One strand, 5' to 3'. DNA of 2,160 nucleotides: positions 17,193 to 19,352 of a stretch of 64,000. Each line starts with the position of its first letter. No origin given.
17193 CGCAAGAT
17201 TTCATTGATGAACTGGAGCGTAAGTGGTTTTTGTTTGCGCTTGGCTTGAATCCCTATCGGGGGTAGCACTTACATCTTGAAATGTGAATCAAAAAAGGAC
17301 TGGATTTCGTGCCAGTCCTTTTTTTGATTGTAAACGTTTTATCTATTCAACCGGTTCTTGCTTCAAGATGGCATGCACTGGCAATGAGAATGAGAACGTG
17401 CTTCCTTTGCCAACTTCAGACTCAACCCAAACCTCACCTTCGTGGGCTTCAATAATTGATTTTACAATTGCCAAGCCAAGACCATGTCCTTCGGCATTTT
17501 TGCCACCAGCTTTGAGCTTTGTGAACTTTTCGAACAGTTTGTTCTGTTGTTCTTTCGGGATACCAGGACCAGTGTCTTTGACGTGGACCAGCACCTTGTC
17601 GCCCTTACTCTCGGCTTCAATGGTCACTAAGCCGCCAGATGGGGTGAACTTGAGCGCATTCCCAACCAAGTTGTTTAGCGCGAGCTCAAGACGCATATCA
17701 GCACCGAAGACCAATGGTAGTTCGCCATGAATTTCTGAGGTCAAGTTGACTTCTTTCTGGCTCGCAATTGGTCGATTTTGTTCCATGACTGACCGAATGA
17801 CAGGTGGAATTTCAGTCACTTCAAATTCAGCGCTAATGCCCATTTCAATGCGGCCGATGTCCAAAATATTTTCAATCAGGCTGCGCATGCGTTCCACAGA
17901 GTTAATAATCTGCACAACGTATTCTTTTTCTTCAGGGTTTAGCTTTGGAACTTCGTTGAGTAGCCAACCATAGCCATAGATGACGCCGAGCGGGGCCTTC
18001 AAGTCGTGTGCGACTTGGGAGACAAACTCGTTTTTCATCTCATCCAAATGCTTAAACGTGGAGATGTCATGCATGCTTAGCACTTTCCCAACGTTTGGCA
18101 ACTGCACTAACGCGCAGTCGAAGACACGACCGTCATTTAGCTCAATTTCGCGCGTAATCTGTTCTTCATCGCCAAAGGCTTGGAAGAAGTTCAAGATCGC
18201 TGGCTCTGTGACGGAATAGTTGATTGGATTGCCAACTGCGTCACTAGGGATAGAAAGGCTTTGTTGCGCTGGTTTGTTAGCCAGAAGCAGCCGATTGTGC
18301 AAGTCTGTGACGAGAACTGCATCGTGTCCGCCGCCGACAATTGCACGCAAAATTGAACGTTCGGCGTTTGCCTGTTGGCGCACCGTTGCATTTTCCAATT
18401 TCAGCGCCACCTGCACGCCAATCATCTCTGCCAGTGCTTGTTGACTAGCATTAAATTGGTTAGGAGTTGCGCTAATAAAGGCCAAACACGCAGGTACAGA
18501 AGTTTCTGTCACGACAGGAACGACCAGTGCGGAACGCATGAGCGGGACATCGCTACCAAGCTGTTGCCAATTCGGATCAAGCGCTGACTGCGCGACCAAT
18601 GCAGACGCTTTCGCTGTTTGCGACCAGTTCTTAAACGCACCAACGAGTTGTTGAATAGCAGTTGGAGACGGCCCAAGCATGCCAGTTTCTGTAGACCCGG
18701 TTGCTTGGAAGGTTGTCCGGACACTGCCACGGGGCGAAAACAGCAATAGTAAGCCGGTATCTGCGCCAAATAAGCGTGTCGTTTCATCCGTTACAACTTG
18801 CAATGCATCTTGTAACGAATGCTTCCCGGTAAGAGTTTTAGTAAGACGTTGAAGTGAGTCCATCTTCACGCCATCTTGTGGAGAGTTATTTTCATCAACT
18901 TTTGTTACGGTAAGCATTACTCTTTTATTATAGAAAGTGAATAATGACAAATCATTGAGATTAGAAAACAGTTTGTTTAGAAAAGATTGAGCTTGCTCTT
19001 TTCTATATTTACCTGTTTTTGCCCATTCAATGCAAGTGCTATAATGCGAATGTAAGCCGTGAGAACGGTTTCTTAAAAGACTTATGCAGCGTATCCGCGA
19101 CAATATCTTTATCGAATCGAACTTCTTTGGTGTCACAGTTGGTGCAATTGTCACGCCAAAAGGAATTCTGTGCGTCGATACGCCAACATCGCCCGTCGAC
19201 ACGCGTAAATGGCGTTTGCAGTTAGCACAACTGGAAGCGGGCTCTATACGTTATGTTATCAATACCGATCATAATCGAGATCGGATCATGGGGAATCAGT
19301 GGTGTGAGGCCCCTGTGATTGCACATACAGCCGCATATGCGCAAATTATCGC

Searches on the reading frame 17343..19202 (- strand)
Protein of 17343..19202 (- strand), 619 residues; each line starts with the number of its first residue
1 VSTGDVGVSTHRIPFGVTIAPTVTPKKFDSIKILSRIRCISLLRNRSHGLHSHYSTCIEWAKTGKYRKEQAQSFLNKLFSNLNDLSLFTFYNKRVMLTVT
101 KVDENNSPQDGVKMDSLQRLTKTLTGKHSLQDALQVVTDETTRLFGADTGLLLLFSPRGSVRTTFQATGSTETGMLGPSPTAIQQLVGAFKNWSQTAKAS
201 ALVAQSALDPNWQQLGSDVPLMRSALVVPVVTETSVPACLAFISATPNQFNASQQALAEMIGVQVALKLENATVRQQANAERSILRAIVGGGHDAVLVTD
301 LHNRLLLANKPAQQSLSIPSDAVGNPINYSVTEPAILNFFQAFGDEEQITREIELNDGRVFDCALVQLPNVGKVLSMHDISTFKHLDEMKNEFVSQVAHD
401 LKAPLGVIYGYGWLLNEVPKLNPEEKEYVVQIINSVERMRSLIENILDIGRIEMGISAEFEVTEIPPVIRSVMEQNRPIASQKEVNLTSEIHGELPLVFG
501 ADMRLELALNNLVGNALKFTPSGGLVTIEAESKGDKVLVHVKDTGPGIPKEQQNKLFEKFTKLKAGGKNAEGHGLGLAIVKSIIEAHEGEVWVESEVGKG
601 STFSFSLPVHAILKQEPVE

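Call 40: search_protein_families(library=pfam, proteins=[window:17343-19202:-], max_evalue=0.00001)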
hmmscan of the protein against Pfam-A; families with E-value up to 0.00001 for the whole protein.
window:17343-19202:- (619 aa): 4 families
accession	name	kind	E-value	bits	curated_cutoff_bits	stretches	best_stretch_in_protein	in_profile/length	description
PF02518.31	HATPase_c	-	5.2e-31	107.8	26.4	1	503-609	4-109/111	Histidine kinase-, DNA gyrase B-, and HSP90-like ATPase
PF00512.31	HisKA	-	6.4e-15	55.4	26.9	1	389-454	1-65/66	His Kinase A (phospho-acceptor) domain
PF13185.12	GAF_2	-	4.2e-10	40.4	28.6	1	128-269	2-135/136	GAF domain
PF01590.32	GAF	-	1.4e-07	32.5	22.4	1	130-268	2-132/133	GAF domain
